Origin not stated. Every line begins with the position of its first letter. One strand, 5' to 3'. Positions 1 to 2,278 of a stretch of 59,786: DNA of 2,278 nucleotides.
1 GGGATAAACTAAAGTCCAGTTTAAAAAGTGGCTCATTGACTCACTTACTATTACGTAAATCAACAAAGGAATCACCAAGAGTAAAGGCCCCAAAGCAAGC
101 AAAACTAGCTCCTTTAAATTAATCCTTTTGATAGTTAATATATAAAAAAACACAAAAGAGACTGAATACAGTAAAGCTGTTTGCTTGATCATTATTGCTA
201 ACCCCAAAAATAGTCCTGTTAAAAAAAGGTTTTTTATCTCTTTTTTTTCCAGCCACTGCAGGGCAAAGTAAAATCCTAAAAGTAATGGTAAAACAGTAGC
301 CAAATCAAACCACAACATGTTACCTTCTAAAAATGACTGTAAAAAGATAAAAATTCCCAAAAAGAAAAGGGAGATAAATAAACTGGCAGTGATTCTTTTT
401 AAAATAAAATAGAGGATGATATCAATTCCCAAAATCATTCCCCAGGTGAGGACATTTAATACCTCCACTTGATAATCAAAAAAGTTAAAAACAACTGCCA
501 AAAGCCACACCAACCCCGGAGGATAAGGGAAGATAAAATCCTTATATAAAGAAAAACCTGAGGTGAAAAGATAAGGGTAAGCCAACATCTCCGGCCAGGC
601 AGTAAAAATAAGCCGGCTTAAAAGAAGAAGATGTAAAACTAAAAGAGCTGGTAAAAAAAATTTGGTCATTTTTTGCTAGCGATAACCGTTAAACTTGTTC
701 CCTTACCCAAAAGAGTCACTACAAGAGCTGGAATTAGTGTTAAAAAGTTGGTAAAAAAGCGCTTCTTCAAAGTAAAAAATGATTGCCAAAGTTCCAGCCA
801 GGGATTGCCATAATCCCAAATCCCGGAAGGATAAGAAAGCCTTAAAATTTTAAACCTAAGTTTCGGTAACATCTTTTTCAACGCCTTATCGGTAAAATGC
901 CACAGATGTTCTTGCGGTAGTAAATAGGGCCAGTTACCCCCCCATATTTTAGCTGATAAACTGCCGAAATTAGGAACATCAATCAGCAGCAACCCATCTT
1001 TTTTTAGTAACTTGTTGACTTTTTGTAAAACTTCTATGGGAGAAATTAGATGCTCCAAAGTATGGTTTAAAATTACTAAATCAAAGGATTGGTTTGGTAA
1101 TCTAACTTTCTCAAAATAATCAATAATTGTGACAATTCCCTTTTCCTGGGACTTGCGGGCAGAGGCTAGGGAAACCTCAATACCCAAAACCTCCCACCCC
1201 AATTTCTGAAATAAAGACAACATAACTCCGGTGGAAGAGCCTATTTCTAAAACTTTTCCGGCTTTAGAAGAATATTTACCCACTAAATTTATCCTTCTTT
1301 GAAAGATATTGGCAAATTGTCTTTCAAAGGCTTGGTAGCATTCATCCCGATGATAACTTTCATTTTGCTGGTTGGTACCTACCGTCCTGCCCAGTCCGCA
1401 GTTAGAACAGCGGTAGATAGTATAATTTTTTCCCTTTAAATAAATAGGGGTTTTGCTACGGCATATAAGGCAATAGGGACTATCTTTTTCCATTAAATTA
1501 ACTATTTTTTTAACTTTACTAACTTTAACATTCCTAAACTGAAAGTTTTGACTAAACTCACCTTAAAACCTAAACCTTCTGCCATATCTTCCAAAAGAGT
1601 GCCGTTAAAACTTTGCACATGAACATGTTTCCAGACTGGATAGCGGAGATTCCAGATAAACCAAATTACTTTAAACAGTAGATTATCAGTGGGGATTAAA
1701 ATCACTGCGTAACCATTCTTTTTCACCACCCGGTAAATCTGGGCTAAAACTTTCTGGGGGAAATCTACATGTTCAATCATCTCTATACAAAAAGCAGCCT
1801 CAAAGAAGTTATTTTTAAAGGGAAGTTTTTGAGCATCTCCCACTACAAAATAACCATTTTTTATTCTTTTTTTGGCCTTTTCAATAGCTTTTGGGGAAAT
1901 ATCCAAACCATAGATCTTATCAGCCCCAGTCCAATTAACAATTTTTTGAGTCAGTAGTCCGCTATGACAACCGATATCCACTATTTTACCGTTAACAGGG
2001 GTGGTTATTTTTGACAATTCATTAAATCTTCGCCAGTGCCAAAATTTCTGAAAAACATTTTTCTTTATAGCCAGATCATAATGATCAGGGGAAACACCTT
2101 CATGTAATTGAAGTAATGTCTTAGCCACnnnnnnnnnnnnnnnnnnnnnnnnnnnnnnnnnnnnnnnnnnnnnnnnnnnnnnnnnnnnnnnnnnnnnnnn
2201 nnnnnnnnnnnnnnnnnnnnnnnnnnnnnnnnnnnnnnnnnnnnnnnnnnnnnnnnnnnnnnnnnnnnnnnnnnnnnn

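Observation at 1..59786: Extreme concentration of GT-C-type membrane glycosyltransferases: about 20 genes from at least six families, roughly 60% of the window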

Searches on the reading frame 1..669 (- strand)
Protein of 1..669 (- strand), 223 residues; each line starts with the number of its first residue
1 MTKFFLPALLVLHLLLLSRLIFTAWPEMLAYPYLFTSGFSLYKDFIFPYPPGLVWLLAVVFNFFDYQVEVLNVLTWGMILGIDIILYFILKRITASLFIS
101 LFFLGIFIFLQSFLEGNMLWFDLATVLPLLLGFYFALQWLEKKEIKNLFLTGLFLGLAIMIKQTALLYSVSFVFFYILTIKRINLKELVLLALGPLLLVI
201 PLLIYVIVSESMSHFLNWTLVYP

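Call 64: search_protein_families(library=pfam, max_evalue=0.01, proteins=[window:1-669:-])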
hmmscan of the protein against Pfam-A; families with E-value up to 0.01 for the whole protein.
window:1-669:- (223 aa): 2 families
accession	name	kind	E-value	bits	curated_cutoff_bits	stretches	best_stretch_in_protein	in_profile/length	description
PF13231.12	PMT_2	-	1e-08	36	26.1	1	50-205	3-160/160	Dolichyl-phosphate-mannose-protein mannosyltransferase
PF02366.24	PMT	-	1.5e-05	25.1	22.7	1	73-208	87-236/245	Dolichyl-phosphate-mannose-protein mannosyltransferase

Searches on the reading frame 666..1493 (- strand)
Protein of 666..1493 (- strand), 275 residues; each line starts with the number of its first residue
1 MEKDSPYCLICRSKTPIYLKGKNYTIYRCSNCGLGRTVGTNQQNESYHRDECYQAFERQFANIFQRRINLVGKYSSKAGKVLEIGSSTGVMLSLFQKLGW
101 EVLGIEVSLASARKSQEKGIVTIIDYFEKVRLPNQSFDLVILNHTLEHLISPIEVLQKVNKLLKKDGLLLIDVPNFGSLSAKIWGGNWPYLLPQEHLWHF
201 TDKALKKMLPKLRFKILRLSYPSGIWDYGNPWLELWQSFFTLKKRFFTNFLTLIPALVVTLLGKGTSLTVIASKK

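Call 6: search_protein_families(library=pfam, max_evalue=0.01, proteins=[window:666-1493:-])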
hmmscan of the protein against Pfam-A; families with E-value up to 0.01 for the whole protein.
window:666-1493:- (275 aa): 6 families
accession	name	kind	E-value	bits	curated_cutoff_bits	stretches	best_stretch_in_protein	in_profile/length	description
PF13489.12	Methyltransf_23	-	8.2e-27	94.4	27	1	62-216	7-161/164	Methyltransferase domain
PF08241.18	Methyltransf_11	-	1.7e-13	51.5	21.2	1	82-171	1-95/95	Methyltransferase domain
PF08242.18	Methyltransf_12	-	2.3e-11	44.7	30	1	82-169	1-98/98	Methyltransferase domain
PF13847.12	Methyltransf_31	-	9.3e-10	38.8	27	1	76-175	2-113/145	Methyltransferase domain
PF13649.12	Methyltransf_25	-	2.1e-09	38.4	27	1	81-167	1-97/97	Methyltransferase domain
PF07021.18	MetW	-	2.7e-08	34.1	21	1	76-179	12-115/193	Methionine biosynthesis protein MetW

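Call 14: find_encoding_contigs(protein=window:666-1493:-, flank=10000, max_places=4)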
Protein window:666-1493:- (275 aa): 23 contigs read that carry it; 4 places shown.
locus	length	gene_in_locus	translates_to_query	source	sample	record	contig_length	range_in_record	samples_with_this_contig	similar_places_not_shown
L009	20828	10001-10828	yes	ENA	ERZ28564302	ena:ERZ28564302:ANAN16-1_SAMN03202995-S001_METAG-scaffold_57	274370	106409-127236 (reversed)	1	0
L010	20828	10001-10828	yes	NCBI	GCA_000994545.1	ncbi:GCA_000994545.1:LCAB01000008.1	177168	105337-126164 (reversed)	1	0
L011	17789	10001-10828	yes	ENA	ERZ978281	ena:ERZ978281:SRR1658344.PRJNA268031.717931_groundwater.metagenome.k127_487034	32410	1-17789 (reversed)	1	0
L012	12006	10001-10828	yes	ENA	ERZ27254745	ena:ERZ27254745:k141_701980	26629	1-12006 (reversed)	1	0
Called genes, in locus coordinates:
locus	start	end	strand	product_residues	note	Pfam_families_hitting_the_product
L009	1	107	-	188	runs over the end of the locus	PF13847:Methyltransf_31 (weak), PF08241:Methyltransf_11, PF08242:Methyltransf_12, PF13649:Methyltransf_25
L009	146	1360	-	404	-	PF04188:Mannosyl_trans2 (weak)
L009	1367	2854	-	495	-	PF13231:PMT_2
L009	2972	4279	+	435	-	PF01943:Polysacc_synt, PF13440:Polysacc_synt_3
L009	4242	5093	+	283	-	PF00535:Glycos_transf_2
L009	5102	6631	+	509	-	PF13231:PMT_2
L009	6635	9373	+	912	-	-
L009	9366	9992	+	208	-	PF01209:Ubie_methyltran, PF13489:Methyltransf_23, PF13847:Methyltransf_31, PF08241:Methyltransf_11, PF08242:Methyltransf_12, PF13649:Methyltransf_25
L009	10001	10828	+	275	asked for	PF13489:Methyltransf_23, PF07021:MetW, PF13847:Methyltransf_31, PF08241:Methyltransf_11, PF08242:Methyltransf_12, PF13649:Methyltransf_25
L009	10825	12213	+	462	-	PF13231:PMT_2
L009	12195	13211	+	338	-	PF00534:Glycos_transf_1, PF13692:Glyco_trans_1_4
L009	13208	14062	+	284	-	PF00535:Glycos_transf_2, PF10111:Glyco_tranf_2_2, PF13641:Glyco_tranf_2_3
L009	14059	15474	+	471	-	PF13231:PMT_2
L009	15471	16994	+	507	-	-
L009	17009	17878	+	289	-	-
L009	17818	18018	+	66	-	-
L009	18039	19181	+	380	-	PF13439:Glyco_transf_4, PF00534:Glycos_transf_1, PF13692:Glyco_trans_1_4, PF13524:Glyco_trans_1_2 (faint), PF20706:GT4-conflict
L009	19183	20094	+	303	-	PF00535:Glycos_transf_2, PF13641:Glyco_tranf_2_3, PF13506:Glyco_transf_21 (weak), PF13632:Glyco_trans_2_3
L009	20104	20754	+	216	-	PF00132:Hexapep, PF14602:Hexapep_2 (weak)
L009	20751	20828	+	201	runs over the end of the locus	-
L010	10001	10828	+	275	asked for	PF13489:Methyltransf_23, PF07021:MetW, PF13847:Methyltransf_31, PF08241:Methyltransf_11, PF08242:Methyltransf_12, PF13649:Methyltransf_25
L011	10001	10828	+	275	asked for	PF13489:Methyltransf_23, PF07021:MetW, PF13847:Methyltransf_31, PF08241:Methyltransf_11, PF08242:Methyltransf_12, PF13649:Methyltransf_25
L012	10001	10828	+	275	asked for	PF13489:Methyltransf_23, PF07021:MetW, PF13847:Methyltransf_31, PF08241:Methyltransf_11, PF08242:Methyltransf_12, PF13649:Methyltransf_25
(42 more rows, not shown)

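Call 70: search_protein_families(library=ncbifam, max_evalue=0.000001, proteins=[window:666-1493:-])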
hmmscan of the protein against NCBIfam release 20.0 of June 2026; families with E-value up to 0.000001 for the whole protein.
window:666-1493:- (275 aa): 4 families
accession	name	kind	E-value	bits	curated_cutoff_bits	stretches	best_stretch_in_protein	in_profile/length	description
TIGR01983.1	UbiG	equivalog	3.5e-09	36.3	102.95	1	77-175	49-155/228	bifunctional 2-polyprenyl-6-hydroxyphenol methylase/3-demethylubiquinol 3-O-methyltransferase UbiG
NF045667.1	MTase_DVU1556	equivalog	3.9e-08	33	155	1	76-171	21-119/213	DVU_1556 family methyltransferase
TIGR02081.1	metW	equivalog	5.2e-08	32.7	189.5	1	77-180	13-116/194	methionine biosynthesis protein MetW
TIGR04345.1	ovoA_Cterm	equivalog_domain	2.7e-07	30.4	170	0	135-174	133-172/242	putative 4-mercaptohistidine N1-methyltransferase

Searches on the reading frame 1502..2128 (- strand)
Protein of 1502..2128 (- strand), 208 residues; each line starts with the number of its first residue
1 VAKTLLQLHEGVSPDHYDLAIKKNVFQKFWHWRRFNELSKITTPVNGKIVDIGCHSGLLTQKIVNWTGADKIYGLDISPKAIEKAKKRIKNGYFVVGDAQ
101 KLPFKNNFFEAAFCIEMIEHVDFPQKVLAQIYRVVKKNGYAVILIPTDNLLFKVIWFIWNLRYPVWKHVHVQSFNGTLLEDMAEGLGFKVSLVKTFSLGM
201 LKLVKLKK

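Call 6: search_protein_families(library=pfam, max_evalue=0.01, proteins=[window:1502-2128:-])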
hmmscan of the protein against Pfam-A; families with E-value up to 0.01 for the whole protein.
window:1502-2128:- (208 aa): 13 families
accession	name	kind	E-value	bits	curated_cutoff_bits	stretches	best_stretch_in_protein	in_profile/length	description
PF08241.18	Methyltransf_11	-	1.4e-22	80.6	21.2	1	50-143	1-95/95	Methyltransferase domain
PF13489.12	Methyltransf_23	-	5.6e-20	72.2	27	1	36-190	14-161/164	Methyltransferase domain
PF13649.12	Methyltransf_25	-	5.8e-20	72.2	27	1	49-139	1-97/97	Methyltransferase domain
PF13847.12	Methyltransf_31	-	1.2e-16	61.1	27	1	46-143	4-109/145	Methyltransferase domain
PF08242.18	Methyltransf_12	-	3.6e-13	50.5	30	1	50-140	1-97/98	Methyltransferase domain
PF01209.24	Ubie_methyltran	-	2.5e-11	43.8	20.1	1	17-181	20-183/233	ubiE/COQ5 methyltransferase family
PF05219.18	DREV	-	7.1e-05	22.5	26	1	23-143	75-186/265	DREV methyltransferase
PF06325.19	PrmA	-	9.1e-05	22.5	22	1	47-90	163-205/296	Ribosomal protein L11 methyltransferase (PrmA)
PF05175.20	MTS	-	0.00023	21.3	23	1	39-91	25-77/170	Methyltransferase small domain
PF12847.13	Methyltransf_18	-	0.00034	21.1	27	1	38-91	8-60/151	Methyltransferase domain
PF05401.17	NodS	-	0.00048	20.5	24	1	46-127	44-125/201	Nodulation protein S (NodS)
PF01728.25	FtsJ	-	0.0025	18.2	24.1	1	45-108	21-84/181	FtsJ-like methyltransferase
PF07021.18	MetW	-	0.0029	17.7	21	1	46-138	14-105/193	Methionine biosynthesis protein MetW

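Call 70: search_protein_families(library=ncbifam, max_evalue=0.000001, proteins=[window:1502-2128:-])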
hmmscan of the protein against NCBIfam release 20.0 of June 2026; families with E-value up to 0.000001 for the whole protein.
window:1502-2128:- (208 aa): 19 families
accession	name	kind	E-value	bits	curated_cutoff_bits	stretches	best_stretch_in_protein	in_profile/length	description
NF001244.0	PRK00216.1-5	equivalog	1.4e-14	53.9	216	1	31-144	35-154/236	bifunctional demethylmenaquinone methyltransferase/2-methoxy-6-polyprenyl-1,4-benzoquinol methylase UbiE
TIGR01934.1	MenG_MenH_UbiE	subfamily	1.9e-14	53.5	158.35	1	26-144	21-142/223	ubiquinone/menaquinone biosynthesis methyltransferase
TIGR02072.1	BioC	equivalog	2.5e-14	53.7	184.95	1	24-143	13-132/244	malonyl-ACP O-methyltransferase BioC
NF008300.0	PRK11088.1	equivalog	7.9e-14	51.8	303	1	36-160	76-196/272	23S rRNA (guanine(745)-N(1))-methyltransferase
NF045667.1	MTase_DVU1556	equivalog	3.3e-13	49.6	155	1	43-143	20-119/213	DVU_1556 family methyltransferase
TIGR01983.1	UbiG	equivalog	1.4e-12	47.4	102.95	1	46-143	50-151/228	bifunctional 2-polyprenyl-6-hydroxyphenol methylase/3-demethylubiquinol 3-O-methyltransferase UbiG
NF041536.1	ArsM_DUF2284_UU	exception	3.3e-09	35.6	575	1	47-143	78-180/459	arsenite methyltransferase/DUF2284 domain selenoprotein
NF045825.1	FAmtase_mtf2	equivalog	3.6e-09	36.2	400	1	49-141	62-156/248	fatty-acid O-methyltransferase Mtf2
NF001243.0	PRK00216.1-4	equivalog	3.2e-08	33.2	235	1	15-156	18-166/237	demethylmenaquinone methyltransferase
TIGR04074.1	bacter_Hen1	equivalog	4.8e-08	31.9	340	1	45-154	282-400/462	3' terminal RNA ribose 2'-O-methyltransferase Hen1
NF001241.0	PRK00216.1-2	equivalog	6.5e-08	32.5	327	1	15-143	22-147/231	demethylmenaquinone methyltransferase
NF002463.0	PRK01683.1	equivalog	1.1e-07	31.8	297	1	38-145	24-130/258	trans-aconitate 2-methyltransferase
NF043040.1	corrin_prot_MT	hypoth_equivalog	1.1e-07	31.5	180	1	13-207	11-215/216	corrinoid protein-associated methyltransferase CpaM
NF045823.1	PthPhpthDimycoMt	equivalog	1.2e-07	31.2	300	1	72-141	93-164/256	phthiotriol/phenolphthiotriol dimycocerosates methyltransferase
NF007610.0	PRK10258.1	equivalog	1.6e-07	30.9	342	1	47-140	44-135/251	malonyl-ACP O-methyltransferase BioC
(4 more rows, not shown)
